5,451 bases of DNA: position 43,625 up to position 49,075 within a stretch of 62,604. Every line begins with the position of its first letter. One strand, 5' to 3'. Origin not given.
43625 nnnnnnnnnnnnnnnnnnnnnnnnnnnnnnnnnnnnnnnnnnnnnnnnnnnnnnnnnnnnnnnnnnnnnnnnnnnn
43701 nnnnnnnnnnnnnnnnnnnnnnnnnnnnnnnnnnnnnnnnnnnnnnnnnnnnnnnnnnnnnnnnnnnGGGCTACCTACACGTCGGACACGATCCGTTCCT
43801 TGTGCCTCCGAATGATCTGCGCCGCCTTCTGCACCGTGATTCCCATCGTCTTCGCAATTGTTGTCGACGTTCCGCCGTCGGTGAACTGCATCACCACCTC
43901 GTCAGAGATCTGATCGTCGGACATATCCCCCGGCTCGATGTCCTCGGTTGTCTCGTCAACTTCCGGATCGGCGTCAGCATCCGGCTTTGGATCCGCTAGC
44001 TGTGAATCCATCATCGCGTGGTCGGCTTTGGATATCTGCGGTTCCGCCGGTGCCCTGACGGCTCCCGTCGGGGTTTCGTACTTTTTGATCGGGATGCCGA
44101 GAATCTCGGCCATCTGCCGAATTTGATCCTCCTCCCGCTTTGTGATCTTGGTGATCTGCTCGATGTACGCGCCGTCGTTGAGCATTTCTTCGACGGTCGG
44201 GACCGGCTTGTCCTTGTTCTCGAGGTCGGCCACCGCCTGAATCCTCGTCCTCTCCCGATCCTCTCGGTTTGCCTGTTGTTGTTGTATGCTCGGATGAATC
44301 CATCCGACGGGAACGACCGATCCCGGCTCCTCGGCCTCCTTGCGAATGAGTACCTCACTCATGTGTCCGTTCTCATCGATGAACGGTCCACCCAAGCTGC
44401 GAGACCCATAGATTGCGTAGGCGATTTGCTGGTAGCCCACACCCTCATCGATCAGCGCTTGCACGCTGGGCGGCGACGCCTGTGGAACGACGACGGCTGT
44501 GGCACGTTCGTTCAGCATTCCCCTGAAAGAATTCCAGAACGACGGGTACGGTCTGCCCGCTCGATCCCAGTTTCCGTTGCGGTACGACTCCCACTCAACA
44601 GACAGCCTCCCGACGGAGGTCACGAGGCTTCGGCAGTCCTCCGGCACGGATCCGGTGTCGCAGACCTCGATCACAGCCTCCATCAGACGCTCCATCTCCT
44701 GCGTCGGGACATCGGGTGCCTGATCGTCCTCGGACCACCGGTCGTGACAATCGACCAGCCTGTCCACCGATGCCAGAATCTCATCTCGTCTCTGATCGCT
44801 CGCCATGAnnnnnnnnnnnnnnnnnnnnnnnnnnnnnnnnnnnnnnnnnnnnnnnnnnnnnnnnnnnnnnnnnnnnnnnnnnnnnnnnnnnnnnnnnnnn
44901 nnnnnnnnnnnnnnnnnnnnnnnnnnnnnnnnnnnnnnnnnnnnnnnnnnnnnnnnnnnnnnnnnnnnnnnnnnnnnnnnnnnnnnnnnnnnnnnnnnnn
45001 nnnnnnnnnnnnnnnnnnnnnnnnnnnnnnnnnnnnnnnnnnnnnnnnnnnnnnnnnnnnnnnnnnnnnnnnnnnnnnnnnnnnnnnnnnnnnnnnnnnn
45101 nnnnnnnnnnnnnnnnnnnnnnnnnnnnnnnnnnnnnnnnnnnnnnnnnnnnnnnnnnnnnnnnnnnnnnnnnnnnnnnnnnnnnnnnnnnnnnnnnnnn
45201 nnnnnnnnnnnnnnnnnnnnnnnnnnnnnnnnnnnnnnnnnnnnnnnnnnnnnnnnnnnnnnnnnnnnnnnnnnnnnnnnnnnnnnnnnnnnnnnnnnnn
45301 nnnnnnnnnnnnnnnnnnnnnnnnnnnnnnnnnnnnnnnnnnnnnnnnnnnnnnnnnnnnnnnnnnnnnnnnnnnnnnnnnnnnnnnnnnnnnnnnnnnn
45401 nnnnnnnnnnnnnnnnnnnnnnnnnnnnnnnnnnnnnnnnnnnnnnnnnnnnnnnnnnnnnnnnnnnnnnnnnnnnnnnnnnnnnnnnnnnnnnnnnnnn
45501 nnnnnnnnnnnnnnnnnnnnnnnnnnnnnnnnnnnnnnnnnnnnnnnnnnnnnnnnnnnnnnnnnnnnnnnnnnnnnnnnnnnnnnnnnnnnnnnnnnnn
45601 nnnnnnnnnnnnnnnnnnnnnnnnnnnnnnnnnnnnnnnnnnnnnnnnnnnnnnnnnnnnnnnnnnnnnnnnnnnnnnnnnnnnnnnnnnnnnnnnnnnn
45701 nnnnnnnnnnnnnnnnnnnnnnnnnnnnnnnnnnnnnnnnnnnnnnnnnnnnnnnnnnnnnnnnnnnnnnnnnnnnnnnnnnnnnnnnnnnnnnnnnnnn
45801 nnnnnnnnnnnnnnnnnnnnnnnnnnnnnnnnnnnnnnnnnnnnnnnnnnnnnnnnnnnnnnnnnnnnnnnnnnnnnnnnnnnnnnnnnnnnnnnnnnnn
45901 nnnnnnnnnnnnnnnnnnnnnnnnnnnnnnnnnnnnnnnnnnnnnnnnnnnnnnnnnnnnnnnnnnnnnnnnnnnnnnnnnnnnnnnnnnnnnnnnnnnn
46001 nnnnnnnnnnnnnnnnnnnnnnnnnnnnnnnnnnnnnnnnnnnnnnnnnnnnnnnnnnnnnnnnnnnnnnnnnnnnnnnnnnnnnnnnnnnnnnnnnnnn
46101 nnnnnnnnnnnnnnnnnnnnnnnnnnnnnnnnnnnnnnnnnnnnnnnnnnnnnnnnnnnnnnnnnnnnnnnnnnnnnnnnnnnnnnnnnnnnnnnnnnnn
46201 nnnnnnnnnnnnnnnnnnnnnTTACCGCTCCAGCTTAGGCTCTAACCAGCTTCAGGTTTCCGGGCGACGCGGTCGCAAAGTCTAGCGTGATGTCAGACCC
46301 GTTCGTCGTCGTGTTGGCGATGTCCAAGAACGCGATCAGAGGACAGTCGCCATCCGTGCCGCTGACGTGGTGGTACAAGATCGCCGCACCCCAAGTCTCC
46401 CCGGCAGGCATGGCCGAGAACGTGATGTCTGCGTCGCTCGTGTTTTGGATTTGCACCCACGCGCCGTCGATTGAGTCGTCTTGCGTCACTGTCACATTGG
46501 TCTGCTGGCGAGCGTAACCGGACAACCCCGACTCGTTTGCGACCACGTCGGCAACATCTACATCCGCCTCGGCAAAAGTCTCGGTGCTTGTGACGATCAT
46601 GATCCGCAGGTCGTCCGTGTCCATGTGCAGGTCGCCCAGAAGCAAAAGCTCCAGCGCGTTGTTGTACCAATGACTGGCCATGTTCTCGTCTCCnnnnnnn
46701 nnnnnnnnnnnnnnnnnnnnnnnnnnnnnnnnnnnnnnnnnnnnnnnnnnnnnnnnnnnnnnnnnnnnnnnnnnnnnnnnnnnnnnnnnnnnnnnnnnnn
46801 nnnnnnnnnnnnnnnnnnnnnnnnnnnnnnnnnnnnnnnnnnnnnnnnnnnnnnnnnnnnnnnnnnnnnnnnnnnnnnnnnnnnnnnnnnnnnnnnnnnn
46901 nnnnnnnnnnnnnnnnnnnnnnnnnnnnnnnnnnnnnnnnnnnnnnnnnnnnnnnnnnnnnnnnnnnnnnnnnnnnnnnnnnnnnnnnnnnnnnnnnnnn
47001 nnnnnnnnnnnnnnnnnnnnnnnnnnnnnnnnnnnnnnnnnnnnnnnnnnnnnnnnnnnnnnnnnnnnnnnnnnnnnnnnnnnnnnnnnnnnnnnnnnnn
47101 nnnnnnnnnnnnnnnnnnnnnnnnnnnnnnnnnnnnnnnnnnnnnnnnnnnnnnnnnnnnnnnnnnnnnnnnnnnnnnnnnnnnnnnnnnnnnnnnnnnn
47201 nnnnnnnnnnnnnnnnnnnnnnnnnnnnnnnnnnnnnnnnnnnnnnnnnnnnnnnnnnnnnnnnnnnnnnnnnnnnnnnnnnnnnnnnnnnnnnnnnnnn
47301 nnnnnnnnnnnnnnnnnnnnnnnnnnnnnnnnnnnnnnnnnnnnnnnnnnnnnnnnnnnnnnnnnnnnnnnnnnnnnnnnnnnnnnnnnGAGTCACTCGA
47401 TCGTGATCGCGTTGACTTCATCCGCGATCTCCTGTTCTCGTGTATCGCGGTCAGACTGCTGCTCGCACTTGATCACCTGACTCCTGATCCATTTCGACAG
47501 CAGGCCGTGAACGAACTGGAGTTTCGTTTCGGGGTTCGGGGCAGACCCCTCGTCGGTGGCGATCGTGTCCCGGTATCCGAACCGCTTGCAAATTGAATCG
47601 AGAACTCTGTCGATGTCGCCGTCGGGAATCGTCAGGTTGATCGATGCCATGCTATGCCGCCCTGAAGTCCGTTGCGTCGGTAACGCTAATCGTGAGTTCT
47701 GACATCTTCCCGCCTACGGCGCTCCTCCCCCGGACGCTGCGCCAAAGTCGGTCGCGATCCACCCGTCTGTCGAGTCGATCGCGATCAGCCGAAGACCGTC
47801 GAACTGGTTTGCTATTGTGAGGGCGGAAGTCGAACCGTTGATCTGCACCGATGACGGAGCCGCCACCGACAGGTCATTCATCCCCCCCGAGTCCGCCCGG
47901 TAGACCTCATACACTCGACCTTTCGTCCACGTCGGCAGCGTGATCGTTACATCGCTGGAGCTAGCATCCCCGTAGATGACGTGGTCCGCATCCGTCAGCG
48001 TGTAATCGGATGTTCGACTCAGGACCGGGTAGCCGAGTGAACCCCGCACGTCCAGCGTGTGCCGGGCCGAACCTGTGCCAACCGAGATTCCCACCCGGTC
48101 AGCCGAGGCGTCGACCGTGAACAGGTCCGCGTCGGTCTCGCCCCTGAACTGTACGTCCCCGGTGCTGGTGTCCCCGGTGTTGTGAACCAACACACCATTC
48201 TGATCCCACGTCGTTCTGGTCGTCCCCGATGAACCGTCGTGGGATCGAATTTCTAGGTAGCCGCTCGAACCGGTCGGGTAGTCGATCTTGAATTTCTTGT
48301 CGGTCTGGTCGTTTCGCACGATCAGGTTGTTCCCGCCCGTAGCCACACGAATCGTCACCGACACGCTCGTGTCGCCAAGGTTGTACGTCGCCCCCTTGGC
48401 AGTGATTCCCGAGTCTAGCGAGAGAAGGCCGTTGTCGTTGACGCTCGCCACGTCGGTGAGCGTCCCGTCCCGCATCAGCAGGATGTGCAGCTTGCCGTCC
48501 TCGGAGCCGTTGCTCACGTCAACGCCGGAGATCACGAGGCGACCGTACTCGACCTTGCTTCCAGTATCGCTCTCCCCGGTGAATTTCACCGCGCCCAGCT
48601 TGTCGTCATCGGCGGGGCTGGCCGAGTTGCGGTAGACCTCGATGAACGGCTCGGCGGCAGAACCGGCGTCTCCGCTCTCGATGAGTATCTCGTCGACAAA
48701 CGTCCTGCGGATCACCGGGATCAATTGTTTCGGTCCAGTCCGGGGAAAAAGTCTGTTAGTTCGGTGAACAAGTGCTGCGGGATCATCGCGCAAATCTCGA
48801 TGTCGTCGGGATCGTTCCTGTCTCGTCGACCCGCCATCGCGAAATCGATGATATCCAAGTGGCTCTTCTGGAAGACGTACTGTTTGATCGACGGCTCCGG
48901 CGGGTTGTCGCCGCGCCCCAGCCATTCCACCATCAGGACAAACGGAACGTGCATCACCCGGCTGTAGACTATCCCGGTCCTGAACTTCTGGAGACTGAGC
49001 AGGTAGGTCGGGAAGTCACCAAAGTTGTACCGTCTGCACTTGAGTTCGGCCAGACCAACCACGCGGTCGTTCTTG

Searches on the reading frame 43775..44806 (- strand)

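Call 88: search_protein_families(library=phrogs, proteins=[window:43775-44806:-], max_evalue=0.001)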
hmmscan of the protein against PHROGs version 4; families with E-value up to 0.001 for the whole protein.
window:43775-44806:- (343 aa): 1 family
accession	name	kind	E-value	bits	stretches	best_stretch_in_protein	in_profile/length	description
phrog_686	-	DNA, RNA and nucleotide metabolism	0.00051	21.3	0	296-336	33-73/76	HTH DNA binding protein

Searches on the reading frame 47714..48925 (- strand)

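Call 88: search_protein_families(library=phrogs, proteins=[window:47714-48925:-], max_evalue=0.001)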
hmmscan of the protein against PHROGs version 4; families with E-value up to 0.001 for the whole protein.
window:47714-48925:- (403 aa): 1 family
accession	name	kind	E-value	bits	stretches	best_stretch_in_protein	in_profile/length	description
phrog_31104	-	unknown function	4.7e-09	36.8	1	249-392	221-361/365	-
